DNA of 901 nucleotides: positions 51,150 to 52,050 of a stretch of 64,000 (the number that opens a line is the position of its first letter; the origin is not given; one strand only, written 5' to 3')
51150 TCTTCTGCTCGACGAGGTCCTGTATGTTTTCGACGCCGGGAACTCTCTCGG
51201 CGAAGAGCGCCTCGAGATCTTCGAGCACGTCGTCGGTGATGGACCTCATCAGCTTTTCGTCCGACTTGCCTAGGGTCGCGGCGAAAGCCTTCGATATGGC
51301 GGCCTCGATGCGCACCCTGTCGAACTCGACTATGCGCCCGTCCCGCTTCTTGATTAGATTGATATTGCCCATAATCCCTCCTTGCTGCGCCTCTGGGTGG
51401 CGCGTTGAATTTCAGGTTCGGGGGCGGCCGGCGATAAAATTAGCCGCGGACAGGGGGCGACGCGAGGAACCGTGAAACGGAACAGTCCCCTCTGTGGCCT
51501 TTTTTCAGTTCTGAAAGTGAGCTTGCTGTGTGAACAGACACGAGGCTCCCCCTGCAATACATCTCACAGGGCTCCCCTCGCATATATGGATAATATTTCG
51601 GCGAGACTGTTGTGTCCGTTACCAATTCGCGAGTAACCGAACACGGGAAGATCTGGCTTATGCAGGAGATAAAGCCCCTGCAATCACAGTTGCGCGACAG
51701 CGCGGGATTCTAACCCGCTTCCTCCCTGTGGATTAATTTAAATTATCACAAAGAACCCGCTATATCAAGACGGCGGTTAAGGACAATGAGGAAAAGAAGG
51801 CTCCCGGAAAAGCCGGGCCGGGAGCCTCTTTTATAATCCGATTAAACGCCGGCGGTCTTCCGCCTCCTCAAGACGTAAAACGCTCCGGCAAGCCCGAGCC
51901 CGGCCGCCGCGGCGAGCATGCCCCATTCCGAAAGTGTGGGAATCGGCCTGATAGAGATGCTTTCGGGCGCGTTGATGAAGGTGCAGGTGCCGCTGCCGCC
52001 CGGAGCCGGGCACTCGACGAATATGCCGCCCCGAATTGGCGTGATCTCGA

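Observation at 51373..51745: Candidate cobalamin riboswitch controlling the class Ia ribonucleotide reductase operon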

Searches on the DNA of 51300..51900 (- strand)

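Call 4: search_rna_families(source=window, start=51300, end=51900, threshold=evalue, max_evalue=10, show_alignments=5)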
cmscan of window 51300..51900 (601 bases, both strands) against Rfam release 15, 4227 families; matches with E-value up to 10: 7.
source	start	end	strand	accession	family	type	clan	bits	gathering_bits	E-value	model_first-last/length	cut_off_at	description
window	51611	51768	-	RF00174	Cobalamin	Cis-reg; riboswitch;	CL00101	31.2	31.5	3.8e-06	1-189/189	no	Cobalamin riboswitch aptamer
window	51790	51831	-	RF00489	ctRNA_p42d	Gene; antisense;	-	15.7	50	2.2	1-46/46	no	ctRNA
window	51779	51837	-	RF02621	BSnc120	Gene; sRNA;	-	14.9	114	3.5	1-88/88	no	Brucella sRNA 120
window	51792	51900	-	RF00514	His_leader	Cis-reg; leader;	-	14.6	49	9.3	19-126/126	5'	Histidine operon leader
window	51703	51832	-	RF01735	epsC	Cis-reg;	-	14.5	42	6.8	1-117/117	no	epsC RNA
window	51609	51698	+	RF03109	Thermales-rpoB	Cis-reg;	-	14.3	77.3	3.6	1-89/89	no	Thermales-rpoB RNA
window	51792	51832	-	RF04173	MIR847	Gene; miRNA;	-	13.2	184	6.6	1-164/164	no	MIR847 microRNA precursor family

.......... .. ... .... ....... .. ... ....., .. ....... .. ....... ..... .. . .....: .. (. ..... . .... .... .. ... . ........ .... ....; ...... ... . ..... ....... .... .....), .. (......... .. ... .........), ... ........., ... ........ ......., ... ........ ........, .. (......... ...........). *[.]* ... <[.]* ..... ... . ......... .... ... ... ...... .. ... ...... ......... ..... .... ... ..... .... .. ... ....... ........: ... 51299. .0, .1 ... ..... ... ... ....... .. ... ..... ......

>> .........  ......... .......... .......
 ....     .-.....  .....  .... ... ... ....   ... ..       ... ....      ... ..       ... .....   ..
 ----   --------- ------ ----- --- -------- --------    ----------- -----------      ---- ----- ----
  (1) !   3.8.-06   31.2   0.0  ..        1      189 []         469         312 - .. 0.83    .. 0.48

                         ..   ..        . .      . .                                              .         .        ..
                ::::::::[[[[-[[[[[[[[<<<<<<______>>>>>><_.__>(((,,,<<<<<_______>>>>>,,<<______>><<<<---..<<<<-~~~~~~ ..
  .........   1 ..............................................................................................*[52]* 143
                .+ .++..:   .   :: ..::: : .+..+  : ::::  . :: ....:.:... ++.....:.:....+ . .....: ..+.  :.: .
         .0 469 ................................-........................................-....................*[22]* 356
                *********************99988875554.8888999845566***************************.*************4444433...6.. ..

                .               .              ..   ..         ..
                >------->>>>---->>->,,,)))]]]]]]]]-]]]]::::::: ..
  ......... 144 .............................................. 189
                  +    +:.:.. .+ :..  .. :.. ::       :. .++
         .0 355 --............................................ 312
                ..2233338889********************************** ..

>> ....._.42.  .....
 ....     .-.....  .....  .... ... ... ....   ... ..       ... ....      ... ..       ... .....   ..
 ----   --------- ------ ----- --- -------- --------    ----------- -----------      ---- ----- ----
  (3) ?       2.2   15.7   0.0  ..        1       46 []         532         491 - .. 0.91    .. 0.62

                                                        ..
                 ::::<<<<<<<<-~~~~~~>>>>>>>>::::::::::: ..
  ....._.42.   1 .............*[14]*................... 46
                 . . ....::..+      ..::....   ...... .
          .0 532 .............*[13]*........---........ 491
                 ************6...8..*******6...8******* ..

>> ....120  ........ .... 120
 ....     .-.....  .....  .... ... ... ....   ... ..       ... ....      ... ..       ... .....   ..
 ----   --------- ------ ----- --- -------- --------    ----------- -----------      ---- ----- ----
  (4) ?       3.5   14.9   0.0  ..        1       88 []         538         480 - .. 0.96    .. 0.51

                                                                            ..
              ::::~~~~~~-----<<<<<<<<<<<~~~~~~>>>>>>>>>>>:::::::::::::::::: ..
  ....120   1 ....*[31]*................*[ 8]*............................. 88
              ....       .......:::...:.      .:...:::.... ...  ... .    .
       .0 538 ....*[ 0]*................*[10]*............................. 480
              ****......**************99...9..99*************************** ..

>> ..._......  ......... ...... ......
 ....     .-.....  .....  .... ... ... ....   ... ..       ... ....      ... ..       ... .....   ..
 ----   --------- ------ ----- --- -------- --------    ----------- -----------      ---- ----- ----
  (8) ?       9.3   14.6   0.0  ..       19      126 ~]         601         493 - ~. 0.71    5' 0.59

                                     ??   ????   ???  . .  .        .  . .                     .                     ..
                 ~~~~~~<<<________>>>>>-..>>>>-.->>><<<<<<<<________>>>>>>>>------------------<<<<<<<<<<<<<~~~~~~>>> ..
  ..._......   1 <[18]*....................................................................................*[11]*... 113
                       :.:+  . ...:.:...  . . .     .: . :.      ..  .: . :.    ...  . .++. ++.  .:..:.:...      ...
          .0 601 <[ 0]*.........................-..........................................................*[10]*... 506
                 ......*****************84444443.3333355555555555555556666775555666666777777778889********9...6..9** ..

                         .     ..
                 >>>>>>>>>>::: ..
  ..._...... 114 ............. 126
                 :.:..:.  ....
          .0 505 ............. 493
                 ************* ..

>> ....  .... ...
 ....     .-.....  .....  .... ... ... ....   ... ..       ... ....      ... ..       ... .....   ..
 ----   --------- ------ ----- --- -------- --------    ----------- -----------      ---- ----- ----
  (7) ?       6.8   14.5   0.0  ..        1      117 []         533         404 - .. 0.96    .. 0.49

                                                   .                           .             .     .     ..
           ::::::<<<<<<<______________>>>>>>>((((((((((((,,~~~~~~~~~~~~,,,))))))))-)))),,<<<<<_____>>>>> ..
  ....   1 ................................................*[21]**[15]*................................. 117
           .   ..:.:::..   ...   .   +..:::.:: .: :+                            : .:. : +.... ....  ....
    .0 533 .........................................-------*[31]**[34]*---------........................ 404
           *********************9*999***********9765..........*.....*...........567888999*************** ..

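Call 19: search_rna_families(source=window, start=51608, end=51737, threshold=evalue, max_evalue=10, show_alignments=3)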
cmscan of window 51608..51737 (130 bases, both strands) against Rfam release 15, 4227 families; matches with E-value up to 10: 5.
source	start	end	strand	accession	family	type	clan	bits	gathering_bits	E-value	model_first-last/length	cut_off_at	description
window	51645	51726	-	RF01482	AdoCbl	Cis-reg; riboswitch;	CL00101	38.2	50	3.9e-06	24-97/149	no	AdoCbl (Cobalamin/B12) riboswitch aptamer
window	51609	51698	+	RF03109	Thermales-rpoB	Cis-reg;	-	14.3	77.3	0.79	1-89/89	no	Thermales-rpoB RNA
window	51626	51667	+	RF04356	Plastid-ndhA-ndhB-1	Intron;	CL00155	13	61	2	1-49/49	no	Plastid-ndhA-ndhB-1 group II-D5 intron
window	51693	51736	+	RF04351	Plastid-psbl-rps4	Cis-reg;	-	12.6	68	3.1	1-53/53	no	Plastid-psbl-rps4 3UTR RNA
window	51694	51737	-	RF01852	tRNA-Sec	Gene; tRNA;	CL00001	11.4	47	9.1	43-91/91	5'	Selenocysteine transfer RNA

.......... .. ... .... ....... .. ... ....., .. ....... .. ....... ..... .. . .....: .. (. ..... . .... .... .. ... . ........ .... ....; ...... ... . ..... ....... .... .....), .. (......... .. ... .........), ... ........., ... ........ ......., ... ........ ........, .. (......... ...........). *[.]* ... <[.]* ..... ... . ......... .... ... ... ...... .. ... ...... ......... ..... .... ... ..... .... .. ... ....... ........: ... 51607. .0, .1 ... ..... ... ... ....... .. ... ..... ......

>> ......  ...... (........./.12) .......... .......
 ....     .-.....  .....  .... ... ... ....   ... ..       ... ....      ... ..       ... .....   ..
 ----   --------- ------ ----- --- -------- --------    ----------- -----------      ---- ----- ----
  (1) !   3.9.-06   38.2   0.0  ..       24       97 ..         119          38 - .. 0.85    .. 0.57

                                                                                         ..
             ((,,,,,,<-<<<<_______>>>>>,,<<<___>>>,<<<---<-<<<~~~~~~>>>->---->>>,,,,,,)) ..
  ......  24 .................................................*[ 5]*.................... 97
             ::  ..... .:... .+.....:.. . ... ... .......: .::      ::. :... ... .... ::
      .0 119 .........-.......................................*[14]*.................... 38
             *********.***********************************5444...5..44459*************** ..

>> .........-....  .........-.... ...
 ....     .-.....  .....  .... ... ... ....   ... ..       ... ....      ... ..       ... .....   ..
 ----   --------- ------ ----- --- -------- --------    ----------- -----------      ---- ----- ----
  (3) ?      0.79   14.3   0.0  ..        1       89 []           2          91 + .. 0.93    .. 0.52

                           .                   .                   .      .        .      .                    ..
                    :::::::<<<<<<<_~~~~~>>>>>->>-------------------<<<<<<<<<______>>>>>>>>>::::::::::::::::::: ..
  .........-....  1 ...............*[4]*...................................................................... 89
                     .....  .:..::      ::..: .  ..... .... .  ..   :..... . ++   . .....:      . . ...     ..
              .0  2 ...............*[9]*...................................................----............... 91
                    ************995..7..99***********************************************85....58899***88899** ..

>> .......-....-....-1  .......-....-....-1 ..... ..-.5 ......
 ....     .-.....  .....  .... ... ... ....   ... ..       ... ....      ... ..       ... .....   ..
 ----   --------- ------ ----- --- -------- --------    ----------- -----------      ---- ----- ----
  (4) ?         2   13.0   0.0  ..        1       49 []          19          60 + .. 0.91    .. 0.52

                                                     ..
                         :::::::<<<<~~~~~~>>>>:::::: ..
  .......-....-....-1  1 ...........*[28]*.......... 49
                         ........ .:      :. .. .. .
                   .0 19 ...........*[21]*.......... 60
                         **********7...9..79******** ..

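Call 47: build_rna_model(alignment_id=A3, structure=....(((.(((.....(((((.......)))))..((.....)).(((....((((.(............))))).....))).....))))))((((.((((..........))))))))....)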
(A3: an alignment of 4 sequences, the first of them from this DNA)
Model R1 built from alignment A3 (4 sequences, 125 columns); structure: as given.
model positions 124; base pairs 29; branch points 3; effective number of sequences 0.79; information 0.59 bits per position. Calibrated on 0.2 Mb of random sequence (short: E-values are rough).
structure used (alignment columns):
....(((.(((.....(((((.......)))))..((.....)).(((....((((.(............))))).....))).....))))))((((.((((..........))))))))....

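Call 49: search_with_rna_model(model_id=R1, sources=[window, L003, L004, L005, L006, L007, L008, L009, L010, L011, L012, L013, L014, L015, L016, L017, L018, L019, L020, L021, L022, L023, L024, L025, L026, L027, L028, L029, L030, L031, L032, L033, L034, L035, L036, L037, L038, L039, L040, L041, L042, L043, L044, L045, L046, L047, L048, L049, L050, L051, L052, L053, L054, L055, L056, L057, L058, L059, L060, L061, L133, L134, L136, L137], max_evalue=10)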
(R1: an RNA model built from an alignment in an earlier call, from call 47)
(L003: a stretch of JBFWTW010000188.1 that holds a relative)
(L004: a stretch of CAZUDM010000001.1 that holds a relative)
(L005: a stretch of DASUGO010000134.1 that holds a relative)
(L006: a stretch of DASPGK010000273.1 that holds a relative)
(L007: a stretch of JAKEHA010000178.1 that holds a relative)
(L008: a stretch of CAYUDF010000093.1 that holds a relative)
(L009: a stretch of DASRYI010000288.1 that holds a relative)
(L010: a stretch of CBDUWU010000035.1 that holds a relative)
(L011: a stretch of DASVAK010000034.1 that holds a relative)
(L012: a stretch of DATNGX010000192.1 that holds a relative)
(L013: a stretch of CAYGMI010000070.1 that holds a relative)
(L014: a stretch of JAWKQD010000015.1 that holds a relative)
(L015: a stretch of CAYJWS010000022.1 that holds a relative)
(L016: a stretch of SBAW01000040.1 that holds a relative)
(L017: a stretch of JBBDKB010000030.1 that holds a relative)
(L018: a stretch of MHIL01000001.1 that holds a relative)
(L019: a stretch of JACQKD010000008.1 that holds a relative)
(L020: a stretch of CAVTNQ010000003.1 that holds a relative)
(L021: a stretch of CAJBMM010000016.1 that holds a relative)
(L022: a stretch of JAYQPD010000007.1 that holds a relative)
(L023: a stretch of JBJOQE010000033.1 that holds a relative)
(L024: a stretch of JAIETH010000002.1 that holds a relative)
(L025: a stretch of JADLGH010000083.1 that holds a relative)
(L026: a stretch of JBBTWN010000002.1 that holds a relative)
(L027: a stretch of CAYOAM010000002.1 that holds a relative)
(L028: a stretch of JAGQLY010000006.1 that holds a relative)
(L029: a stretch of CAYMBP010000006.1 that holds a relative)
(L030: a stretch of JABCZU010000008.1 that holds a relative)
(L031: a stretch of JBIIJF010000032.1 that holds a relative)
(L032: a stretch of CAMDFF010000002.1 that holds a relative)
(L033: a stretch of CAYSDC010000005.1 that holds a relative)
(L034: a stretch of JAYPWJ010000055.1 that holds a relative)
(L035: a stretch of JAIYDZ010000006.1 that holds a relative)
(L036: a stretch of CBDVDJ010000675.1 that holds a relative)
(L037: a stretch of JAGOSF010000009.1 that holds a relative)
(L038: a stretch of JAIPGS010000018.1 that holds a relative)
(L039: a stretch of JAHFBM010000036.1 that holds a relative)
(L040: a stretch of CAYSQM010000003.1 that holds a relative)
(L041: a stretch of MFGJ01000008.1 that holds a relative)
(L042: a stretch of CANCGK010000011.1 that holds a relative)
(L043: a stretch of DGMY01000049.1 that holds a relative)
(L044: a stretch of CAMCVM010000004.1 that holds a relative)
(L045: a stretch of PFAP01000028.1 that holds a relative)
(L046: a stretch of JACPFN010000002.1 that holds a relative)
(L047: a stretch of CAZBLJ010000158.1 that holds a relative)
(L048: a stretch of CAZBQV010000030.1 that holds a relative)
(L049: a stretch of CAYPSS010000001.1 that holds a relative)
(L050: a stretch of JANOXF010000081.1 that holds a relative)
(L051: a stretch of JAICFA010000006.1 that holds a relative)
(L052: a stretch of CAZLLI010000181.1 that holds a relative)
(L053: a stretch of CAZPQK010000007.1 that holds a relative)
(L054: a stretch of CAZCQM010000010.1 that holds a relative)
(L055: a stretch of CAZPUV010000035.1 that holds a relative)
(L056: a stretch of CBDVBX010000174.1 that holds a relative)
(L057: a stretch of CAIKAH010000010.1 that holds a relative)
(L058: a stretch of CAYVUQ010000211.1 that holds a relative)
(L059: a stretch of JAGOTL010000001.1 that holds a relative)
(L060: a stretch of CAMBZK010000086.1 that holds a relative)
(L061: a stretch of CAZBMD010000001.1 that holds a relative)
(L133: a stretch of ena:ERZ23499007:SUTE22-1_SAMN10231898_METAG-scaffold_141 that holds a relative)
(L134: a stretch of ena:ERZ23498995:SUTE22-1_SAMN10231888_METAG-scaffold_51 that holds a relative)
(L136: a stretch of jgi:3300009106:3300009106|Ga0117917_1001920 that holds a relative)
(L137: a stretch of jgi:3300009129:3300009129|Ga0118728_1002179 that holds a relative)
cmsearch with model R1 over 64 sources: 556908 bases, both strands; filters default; matches with E-value up to 10: 4.
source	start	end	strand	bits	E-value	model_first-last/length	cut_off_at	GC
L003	2063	2186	+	162.1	1.2e-35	1-124/124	no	0.54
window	51611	51734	-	162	1.3e-35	1-124/124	no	0.54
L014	2640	2763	+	160.9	2.3e-35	1-124/124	no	0.55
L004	2639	2763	+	154.3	8.3e-34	1-124/124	no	0.54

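Call 50: search_with_rna_model(model_id=R1, sources=[L062, L063, L064, L065, L066, L067, L068, L069, L070, L071, L072, L073, L074, L075, L076, L077, L078, L079, L080, L081, L082, L083, L084, L085, L086, L087, L088, L089, L090, L091, L092, L093, L094, L095, L096, L097, L098, L099, L100, L101, L102, L103, L104, L105, L106, L107, L108, L109, L110, L111, L112, L113, L114, L115, L116, L117, L118, L119, L120, L121, L122, L123, L124, L125, L126, L127, L128, L129, L130, L131, L132], max_evalue=10)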
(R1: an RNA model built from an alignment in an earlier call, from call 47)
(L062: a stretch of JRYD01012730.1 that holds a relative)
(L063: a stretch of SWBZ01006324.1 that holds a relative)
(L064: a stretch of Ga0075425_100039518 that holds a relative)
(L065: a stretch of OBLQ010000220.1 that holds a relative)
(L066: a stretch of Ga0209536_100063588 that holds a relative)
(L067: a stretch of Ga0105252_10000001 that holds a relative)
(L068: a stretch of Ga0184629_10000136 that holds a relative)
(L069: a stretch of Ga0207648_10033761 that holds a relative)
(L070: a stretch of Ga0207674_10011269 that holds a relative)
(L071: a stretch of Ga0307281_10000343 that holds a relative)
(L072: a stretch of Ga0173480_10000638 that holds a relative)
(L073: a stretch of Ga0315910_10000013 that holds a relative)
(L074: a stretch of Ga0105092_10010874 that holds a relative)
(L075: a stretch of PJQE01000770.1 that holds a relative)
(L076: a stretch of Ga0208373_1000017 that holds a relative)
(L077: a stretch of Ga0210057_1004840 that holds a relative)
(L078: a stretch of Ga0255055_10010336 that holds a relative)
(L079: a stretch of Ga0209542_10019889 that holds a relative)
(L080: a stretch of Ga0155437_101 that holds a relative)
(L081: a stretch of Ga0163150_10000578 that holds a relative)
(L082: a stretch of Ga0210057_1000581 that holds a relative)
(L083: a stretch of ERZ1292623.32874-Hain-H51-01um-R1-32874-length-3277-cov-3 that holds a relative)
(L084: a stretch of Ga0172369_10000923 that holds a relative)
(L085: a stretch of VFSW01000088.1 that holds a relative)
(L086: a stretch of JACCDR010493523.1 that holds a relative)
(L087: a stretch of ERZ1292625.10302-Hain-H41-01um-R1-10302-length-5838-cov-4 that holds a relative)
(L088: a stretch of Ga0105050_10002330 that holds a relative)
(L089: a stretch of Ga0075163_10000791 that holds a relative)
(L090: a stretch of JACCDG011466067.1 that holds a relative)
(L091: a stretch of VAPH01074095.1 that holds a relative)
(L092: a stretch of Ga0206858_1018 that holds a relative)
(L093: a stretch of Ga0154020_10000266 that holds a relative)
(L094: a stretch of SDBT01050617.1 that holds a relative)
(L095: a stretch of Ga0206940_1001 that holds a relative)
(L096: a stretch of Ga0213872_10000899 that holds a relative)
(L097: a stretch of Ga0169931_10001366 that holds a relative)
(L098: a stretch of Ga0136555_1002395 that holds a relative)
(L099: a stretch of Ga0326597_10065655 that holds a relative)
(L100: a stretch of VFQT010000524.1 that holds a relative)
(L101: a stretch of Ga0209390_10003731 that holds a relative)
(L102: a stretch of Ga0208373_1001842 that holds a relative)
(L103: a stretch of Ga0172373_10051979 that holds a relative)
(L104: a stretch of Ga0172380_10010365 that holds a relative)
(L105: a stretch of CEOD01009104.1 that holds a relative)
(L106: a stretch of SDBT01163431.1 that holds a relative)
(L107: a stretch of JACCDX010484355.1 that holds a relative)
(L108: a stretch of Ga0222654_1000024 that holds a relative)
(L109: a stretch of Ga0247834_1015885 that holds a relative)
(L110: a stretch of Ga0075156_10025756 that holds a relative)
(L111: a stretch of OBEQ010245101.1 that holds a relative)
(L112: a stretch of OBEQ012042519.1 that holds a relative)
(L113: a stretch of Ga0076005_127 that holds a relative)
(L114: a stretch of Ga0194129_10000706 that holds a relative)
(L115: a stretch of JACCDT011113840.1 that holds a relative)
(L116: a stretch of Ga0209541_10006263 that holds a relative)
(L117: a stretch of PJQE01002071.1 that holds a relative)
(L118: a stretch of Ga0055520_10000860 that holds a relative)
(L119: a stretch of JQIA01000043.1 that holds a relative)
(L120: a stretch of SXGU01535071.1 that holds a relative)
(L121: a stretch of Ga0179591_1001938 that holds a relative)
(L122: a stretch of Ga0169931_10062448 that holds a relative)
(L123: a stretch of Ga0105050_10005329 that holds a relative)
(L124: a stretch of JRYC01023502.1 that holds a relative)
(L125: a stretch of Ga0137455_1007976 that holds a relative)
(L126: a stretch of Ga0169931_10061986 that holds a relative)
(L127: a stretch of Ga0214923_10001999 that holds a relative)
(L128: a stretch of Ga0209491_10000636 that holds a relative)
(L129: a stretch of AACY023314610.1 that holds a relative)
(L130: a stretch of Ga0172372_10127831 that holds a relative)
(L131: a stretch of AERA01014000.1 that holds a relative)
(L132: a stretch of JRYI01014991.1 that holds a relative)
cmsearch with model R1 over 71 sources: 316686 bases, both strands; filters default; matches with E-value up to 10: 4.
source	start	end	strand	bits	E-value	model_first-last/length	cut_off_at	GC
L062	1151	1274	+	162.1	7e-36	1-124/124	no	0.54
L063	1141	1264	+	162.1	7e-36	1-124/124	no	0.54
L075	1139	1262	+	162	7.3e-36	1-124/124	no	0.54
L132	934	1057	+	160.9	1.3e-35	1-124/124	no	0.55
